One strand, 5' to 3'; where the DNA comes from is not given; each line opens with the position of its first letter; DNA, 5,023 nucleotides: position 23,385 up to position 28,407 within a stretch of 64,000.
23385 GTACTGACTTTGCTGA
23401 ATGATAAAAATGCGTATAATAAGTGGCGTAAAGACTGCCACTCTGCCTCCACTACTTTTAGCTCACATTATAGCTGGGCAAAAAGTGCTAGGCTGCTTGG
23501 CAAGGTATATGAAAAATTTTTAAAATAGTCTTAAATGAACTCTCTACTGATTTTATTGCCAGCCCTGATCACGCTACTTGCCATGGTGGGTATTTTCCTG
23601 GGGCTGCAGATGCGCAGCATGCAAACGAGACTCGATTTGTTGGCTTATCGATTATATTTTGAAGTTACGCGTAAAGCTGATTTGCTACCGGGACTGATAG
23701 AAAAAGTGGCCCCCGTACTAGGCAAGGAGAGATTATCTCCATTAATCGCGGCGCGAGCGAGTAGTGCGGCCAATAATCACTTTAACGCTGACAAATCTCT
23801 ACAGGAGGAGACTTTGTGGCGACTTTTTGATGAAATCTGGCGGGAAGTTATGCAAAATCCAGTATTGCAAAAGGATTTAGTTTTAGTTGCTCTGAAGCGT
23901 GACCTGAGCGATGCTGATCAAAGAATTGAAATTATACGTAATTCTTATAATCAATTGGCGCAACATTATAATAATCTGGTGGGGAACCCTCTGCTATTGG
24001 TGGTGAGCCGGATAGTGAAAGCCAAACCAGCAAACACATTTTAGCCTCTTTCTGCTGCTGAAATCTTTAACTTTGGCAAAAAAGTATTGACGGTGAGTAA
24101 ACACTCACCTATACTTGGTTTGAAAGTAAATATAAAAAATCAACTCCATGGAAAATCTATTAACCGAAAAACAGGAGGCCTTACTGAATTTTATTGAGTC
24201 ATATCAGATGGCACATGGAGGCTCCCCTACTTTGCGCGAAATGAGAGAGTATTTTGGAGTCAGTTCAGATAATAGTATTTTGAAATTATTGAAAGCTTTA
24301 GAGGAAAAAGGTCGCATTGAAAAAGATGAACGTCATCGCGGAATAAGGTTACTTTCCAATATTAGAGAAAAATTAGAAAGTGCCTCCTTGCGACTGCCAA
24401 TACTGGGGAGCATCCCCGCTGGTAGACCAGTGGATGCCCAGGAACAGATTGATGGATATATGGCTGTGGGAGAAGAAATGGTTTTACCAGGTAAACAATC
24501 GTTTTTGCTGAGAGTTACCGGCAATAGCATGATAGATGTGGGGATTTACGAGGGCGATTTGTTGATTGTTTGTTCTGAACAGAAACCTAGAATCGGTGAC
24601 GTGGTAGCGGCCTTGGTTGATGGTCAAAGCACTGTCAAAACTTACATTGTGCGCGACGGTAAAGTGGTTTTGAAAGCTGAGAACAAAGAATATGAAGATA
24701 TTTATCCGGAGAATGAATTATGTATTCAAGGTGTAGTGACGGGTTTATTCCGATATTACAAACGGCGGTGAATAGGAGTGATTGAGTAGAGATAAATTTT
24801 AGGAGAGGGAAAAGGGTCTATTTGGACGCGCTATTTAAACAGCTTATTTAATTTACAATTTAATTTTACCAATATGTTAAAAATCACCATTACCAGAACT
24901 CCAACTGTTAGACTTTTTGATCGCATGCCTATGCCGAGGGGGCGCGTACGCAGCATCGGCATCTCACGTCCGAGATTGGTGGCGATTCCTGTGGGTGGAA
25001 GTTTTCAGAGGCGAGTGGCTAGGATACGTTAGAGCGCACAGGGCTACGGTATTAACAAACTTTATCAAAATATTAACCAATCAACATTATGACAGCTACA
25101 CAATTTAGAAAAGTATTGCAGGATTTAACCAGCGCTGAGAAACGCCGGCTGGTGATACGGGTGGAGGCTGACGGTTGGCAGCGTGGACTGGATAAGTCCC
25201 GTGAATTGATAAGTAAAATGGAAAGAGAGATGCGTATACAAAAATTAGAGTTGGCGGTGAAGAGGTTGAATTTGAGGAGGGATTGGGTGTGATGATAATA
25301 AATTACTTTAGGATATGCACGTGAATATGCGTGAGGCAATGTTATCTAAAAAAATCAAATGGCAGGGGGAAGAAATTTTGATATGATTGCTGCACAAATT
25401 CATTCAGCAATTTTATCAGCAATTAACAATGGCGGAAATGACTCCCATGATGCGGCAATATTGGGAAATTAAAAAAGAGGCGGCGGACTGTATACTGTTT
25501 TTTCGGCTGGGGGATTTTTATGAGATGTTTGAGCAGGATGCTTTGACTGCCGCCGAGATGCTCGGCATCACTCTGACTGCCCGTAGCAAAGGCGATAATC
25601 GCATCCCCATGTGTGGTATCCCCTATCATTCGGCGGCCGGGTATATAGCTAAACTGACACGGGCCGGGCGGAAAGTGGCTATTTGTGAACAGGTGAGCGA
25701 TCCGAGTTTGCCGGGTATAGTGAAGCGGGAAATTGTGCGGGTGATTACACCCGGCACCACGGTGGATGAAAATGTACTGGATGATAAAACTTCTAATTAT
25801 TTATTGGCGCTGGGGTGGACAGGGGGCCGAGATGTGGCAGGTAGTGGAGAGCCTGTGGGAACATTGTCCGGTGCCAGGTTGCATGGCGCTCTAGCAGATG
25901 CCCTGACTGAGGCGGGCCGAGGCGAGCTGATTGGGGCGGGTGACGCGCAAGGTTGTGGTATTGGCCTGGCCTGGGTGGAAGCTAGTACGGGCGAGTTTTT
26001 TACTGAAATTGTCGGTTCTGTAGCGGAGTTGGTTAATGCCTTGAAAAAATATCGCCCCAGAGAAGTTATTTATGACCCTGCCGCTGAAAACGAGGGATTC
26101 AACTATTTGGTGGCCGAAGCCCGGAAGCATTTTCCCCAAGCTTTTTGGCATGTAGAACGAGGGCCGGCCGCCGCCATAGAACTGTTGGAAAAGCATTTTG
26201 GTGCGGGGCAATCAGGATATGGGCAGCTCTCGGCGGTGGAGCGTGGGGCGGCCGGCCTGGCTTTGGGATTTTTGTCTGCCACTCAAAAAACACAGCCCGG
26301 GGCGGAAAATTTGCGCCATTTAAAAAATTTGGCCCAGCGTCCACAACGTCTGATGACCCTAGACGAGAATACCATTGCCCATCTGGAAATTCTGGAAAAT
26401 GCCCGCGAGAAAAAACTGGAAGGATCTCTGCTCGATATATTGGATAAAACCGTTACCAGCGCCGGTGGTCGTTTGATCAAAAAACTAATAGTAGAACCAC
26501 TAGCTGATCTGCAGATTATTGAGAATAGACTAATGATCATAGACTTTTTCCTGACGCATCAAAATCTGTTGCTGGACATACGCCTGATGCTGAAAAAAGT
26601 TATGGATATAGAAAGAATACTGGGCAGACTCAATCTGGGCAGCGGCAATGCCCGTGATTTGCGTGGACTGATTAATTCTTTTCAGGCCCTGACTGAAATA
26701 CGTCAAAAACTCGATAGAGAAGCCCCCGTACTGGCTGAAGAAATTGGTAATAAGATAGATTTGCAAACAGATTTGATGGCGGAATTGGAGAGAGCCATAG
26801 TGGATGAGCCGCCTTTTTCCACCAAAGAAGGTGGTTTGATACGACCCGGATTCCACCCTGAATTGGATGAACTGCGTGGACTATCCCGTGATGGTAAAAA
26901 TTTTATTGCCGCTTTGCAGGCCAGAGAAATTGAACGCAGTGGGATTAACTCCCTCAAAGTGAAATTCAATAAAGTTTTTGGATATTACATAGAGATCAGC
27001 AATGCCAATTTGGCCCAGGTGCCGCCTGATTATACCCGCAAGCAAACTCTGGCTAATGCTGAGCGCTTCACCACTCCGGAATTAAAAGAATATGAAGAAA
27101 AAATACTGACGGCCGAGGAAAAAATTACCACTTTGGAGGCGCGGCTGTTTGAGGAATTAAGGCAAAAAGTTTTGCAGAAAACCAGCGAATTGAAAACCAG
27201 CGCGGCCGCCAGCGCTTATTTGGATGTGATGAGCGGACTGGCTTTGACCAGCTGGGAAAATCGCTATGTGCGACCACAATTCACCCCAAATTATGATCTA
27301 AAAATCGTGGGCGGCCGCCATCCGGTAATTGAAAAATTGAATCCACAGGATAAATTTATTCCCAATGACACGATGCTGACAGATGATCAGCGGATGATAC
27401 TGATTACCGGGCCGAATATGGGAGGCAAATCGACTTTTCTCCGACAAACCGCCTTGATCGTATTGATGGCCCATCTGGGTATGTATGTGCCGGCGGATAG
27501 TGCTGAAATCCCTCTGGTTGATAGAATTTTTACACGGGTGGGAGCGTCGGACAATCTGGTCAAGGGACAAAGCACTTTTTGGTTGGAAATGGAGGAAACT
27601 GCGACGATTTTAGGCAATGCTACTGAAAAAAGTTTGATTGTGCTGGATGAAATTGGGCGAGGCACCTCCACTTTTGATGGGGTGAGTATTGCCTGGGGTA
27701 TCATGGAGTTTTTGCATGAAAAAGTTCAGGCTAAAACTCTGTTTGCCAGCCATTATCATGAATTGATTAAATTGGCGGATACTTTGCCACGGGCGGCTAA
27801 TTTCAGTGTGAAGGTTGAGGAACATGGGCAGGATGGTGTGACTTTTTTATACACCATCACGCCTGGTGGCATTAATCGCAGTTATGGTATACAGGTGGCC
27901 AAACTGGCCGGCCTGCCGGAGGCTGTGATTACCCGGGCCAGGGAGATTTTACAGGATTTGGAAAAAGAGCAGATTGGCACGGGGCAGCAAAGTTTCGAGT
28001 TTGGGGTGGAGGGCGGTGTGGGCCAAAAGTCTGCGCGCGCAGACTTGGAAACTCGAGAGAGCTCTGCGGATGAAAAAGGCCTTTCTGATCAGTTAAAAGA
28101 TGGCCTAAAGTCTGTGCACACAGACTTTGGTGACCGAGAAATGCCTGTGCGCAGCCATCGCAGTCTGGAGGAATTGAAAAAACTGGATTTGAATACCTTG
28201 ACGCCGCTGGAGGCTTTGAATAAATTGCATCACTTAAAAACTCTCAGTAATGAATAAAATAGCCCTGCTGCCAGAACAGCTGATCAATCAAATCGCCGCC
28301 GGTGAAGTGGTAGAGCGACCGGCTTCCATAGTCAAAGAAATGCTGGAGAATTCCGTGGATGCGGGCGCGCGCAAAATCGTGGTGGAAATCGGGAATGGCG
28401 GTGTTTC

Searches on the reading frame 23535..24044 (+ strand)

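Call 51: search_protein_families(library=pfam, proteins=[window:23535-24044:+], max_evalue=0.001)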
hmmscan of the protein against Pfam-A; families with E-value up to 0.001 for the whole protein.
window:23535-24044:+ (169 aa): 1 family
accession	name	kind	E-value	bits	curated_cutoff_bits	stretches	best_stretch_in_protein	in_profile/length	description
PF04011.17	LemA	-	1.1e-11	45.1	26.2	1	43-169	8-135/149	LemA family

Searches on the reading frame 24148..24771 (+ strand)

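Call 51: search_protein_families(library=pfam, proteins=[window:24148-24771:+], max_evalue=0.001)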
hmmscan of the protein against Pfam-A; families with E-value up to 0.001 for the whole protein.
window:24148-24771:+ (207 aa): 2 families
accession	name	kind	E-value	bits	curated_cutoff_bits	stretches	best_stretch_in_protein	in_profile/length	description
PF00717.28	Peptidase_S24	-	2.2e-27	95.5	23.3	1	84-197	1-115/116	Peptidase S24-like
PF01726.22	LexA_DNA_bind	-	1.3e-12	47.8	23.7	1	5-61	4-60/65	LexA DNA binding domain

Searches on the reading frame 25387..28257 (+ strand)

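Call 50: search_protein_families(library=pfam, proteins=[window:25387-28257:+], max_evalue=0.001)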
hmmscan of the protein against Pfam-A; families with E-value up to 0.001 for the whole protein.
window:25387-28257:+ (956 aa): 5 families
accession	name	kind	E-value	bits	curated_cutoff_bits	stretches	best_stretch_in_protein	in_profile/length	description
PF00488.27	MutS_V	-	9.6e-82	274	30.2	1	671-859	1-188/188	MutS domain V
PF05192.23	MutS_III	-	1.3e-43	150.1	34.1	1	328-619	1-194/194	MutS domain III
PF01624.25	MutS_I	-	1.4e-42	144.9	20.6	1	19-128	1-112/113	MutS domain I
PF05190.23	MutS_IV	-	7.9e-31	106.6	22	1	488-579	1-92/92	MutS family domain IV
PF05188.22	MutS_II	-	1e-11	45.8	25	1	188-311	10-131/133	MutS domain II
